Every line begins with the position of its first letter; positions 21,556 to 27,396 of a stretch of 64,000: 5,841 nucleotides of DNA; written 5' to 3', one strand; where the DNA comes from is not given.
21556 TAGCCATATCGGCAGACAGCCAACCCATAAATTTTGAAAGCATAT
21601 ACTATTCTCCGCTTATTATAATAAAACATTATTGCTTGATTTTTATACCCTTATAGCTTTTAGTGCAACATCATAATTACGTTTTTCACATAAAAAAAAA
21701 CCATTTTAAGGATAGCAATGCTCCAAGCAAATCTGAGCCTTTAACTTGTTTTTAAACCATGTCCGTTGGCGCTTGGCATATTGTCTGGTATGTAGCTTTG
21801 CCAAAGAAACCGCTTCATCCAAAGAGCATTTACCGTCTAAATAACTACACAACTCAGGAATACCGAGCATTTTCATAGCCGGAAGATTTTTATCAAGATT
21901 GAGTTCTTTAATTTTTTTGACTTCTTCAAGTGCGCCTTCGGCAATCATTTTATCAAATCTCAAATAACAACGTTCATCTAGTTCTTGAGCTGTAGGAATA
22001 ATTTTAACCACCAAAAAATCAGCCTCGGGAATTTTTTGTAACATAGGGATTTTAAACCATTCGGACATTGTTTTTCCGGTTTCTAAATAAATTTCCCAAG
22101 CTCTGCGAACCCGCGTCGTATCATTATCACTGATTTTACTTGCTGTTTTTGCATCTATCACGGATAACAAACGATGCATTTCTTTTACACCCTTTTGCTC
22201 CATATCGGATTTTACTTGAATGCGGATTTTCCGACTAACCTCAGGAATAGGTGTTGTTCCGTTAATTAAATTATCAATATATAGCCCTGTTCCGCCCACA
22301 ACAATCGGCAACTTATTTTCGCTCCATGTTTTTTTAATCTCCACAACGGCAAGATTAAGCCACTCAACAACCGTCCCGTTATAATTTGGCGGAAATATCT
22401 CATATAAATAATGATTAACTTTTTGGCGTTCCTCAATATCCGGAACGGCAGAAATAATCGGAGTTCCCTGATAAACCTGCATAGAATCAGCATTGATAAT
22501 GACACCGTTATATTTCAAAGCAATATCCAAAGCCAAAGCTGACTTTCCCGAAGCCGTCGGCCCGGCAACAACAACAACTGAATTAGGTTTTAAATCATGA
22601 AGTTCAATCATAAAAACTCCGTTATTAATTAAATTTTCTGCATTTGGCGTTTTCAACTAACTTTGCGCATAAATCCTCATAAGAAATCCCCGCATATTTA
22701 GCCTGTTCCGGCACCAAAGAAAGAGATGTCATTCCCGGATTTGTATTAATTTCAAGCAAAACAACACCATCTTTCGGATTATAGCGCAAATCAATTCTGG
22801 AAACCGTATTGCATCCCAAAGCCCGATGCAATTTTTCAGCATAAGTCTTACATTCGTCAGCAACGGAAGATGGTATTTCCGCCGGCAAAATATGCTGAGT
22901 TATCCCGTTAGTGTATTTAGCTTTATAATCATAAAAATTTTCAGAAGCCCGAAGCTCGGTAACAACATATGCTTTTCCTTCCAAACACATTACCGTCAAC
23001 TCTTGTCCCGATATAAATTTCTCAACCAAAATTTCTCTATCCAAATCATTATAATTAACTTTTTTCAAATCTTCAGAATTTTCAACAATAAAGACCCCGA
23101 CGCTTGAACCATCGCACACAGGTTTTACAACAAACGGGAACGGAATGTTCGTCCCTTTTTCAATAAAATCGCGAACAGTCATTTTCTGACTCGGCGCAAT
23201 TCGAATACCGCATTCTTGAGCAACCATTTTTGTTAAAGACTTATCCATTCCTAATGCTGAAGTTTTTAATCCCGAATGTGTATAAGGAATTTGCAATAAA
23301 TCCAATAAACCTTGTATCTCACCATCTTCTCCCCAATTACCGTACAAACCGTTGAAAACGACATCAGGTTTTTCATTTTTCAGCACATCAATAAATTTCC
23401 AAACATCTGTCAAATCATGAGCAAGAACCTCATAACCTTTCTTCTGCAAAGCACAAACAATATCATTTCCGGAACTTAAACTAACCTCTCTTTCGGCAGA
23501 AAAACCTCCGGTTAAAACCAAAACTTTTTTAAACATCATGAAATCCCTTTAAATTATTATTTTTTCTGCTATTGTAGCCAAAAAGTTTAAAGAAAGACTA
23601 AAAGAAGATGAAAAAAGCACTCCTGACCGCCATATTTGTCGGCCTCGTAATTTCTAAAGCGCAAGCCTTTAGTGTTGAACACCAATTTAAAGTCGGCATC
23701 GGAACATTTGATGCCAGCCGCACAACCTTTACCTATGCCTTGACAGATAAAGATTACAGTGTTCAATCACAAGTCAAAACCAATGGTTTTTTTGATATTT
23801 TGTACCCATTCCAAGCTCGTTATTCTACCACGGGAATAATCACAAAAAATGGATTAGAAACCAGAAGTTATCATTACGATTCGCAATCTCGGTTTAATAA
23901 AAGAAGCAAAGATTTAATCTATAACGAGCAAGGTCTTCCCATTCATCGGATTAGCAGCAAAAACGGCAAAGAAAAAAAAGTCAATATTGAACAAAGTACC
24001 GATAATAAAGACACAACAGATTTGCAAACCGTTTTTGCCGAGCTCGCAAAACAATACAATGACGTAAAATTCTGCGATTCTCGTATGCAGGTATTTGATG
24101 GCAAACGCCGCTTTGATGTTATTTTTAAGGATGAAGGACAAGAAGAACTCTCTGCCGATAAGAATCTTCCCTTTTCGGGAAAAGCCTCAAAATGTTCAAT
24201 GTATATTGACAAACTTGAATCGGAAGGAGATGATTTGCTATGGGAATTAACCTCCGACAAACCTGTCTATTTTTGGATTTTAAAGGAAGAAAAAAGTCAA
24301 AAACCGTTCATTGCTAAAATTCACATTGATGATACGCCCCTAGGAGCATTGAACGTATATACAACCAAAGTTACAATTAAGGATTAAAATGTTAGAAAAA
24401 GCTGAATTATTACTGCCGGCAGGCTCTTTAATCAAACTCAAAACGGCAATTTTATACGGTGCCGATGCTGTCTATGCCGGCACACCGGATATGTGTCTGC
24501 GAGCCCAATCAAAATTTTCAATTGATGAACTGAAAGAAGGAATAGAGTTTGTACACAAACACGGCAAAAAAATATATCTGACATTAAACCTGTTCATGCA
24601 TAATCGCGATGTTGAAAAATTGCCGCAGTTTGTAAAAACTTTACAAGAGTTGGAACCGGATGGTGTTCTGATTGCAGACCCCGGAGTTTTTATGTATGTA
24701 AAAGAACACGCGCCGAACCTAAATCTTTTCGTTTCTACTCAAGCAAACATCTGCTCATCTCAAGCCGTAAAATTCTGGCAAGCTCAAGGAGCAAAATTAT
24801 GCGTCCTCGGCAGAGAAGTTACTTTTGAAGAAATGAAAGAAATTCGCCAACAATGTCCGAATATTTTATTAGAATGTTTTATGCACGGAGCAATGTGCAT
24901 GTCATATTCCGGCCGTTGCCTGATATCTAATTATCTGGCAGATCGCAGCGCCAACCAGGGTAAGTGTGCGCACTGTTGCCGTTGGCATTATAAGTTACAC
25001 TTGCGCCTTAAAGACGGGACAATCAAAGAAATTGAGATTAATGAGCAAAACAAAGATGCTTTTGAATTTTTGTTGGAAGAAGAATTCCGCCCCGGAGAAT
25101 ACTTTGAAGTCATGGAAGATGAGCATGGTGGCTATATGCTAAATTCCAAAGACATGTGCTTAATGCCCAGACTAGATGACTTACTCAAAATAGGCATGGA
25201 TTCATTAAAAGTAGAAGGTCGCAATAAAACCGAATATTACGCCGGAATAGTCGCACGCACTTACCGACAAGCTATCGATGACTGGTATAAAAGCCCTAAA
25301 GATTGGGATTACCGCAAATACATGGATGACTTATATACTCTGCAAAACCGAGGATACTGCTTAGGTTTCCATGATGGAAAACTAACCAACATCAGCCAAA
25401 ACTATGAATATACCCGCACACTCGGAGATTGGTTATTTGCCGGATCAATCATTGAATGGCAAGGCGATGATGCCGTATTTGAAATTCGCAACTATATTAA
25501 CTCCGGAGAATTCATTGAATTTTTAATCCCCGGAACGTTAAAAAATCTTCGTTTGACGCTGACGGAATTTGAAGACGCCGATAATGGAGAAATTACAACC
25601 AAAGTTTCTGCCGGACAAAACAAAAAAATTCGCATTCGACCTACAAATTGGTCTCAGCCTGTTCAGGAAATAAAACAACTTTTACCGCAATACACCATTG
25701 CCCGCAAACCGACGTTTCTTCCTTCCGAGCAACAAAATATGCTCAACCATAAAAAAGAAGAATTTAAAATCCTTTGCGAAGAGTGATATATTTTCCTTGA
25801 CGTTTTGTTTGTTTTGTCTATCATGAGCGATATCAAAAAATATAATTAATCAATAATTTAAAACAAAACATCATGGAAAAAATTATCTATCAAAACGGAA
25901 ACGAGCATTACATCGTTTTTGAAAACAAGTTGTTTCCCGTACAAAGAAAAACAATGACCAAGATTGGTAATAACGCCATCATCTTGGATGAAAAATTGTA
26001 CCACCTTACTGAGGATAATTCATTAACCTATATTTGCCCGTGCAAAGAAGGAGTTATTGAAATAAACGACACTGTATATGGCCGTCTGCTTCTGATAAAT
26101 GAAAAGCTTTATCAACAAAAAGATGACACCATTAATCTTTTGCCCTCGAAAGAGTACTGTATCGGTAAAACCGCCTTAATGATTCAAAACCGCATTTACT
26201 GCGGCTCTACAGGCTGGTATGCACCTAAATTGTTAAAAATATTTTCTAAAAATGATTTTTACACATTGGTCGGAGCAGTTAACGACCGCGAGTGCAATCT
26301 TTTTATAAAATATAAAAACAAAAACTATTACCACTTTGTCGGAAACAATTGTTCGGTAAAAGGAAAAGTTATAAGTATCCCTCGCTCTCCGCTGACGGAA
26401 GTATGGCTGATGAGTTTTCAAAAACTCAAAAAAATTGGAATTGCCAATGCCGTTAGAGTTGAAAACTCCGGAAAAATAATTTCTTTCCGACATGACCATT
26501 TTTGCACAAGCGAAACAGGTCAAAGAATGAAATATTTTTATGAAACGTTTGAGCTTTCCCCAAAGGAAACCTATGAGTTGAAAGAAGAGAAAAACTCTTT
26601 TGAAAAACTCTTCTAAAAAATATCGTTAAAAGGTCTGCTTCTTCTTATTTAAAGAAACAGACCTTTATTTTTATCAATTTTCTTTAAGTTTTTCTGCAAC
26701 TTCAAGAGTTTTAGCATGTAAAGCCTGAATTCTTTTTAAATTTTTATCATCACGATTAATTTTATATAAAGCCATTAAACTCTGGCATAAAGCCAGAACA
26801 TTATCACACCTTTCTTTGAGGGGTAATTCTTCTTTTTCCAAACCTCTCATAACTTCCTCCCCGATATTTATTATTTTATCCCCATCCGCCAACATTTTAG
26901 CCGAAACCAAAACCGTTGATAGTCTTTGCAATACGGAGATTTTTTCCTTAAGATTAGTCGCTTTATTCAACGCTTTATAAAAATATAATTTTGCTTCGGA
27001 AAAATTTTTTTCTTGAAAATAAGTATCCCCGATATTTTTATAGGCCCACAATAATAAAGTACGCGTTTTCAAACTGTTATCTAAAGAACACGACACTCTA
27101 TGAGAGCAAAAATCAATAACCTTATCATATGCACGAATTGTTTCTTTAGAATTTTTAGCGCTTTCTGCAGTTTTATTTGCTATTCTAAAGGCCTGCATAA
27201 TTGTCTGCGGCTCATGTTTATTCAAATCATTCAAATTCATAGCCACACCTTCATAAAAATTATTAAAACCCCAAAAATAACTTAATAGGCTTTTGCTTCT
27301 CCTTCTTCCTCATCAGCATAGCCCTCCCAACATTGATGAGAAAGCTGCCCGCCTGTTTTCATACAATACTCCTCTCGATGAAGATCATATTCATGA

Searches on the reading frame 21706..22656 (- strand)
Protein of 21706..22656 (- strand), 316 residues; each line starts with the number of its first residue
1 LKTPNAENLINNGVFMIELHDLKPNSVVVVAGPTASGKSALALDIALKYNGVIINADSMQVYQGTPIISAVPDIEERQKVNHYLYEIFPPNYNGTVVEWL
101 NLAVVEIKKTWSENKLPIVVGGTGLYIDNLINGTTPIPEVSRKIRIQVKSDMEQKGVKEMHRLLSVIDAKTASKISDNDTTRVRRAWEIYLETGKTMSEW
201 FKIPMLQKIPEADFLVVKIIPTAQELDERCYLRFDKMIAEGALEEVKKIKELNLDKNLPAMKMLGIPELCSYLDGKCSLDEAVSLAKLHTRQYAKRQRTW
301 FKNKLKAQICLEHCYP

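Call 19: search_protein_families(library=pfam, proteins=[window:21706-22656:-], max_evalue=0.0001)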
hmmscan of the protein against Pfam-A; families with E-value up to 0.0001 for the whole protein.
window:21706-22656:- (316 aa): 1 family
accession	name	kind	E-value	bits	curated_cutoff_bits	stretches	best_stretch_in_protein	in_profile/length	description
PF01715.23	IPPT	-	4.7e-71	239.7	23.6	1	60-304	1-243/243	IPP transferase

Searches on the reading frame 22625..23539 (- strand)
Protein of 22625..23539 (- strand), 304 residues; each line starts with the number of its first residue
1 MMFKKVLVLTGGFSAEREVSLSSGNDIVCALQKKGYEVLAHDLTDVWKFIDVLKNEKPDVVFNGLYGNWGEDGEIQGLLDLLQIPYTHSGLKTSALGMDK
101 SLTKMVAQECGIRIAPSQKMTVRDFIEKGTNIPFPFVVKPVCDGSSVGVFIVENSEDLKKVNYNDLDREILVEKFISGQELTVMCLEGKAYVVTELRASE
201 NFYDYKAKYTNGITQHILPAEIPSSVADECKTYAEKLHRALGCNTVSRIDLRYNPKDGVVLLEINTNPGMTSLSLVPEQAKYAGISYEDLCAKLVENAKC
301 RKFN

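Call 19: search_protein_families(library=pfam, proteins=[window:22625-23539:-], max_evalue=0.0001)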
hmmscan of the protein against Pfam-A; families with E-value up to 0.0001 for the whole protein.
window:22625-23539:- (304 aa): 6 families
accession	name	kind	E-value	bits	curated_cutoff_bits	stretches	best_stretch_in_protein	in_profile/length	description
PF07478.18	Dala_Dala_lig_C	-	2.6e-47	161.4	24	1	127-296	22-204/204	D-ala D-ala ligase C-terminus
PF01820.27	Dala_Dala_lig_N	-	4e-19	69.8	34.6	2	55-87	87-119/121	D-ala D-ala ligase N-terminus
PF13535.11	ATP-grasp_4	-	1.9e-10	41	27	1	132-266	1-150/160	ATP-grasp domain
PF08443.16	RimK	-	4.1e-09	36.7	21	1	120-273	28-172/188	RimK-like ATP-grasp domain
PF02222.28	ATP-grasp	-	1.5e-07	31.7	27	1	107-264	3-159/179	ATP-grasp domain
PF02655.19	ATP-grasp_3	-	2.2e-07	31.5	23.2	1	131-266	29-155/160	ATP-grasp domain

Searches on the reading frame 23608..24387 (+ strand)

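Call 19: search_protein_families(library=pfam, proteins=[window:23608-24387:+], max_evalue=0.0001)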
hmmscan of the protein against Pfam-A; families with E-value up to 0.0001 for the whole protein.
window:23608-24387:+ (259 aa): 1 family
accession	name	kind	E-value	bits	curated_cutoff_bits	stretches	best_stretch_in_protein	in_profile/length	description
PF11306.15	DUF3108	-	2.2e-13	50.9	26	1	27-240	2-199/209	Protein of unknown function (DUF3108)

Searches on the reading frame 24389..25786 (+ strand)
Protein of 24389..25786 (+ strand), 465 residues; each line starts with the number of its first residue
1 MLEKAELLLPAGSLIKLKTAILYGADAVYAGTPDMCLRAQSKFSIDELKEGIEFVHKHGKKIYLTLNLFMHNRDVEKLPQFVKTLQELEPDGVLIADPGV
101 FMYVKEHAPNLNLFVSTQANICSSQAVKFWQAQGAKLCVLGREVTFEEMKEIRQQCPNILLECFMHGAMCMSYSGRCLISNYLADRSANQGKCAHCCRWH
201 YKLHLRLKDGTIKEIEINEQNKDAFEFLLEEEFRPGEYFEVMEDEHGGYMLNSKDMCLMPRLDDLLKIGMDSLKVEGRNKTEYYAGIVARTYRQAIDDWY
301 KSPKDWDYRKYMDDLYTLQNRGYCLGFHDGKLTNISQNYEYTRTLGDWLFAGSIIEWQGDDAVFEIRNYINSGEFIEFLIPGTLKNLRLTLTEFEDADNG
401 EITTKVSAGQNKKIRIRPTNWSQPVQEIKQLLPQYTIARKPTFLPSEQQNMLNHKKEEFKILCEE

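Call 31: search_protein_families(library=pfam, proteins=[window:24389-25786:+], max_evalue=0.0001)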
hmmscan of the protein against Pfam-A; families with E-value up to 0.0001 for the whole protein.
window:24389-25786:+ (465 aa): 2 families
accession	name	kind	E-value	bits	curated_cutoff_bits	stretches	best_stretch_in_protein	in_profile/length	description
PF01136.24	Peptidase_U32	-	3.2e-80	269.2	22.4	1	76-331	2-230/233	Peptidase family U32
PF16325.11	Peptidase_U32_C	-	2.9e-06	27.8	28.2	1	348-415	3-71/83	Peptidase family U32 C-terminal domain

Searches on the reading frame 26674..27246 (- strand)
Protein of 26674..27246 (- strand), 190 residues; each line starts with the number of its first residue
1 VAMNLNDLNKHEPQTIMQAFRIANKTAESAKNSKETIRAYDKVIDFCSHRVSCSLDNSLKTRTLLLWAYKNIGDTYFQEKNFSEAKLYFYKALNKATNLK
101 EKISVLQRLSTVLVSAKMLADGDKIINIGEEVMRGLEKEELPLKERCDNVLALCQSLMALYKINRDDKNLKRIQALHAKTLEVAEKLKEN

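Call 31: search_protein_families(library=pfam, proteins=[window:26674-27246:-], max_evalue=0.0001)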
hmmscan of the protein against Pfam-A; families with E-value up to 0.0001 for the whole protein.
window:26674-27246:- (190 aa): 1 family
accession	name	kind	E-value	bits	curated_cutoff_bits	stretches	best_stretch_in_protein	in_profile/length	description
PF00515.34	TPR_1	-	8.7e-06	25.8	27.8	0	67-93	2-28/34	Tetratricopeptide repeat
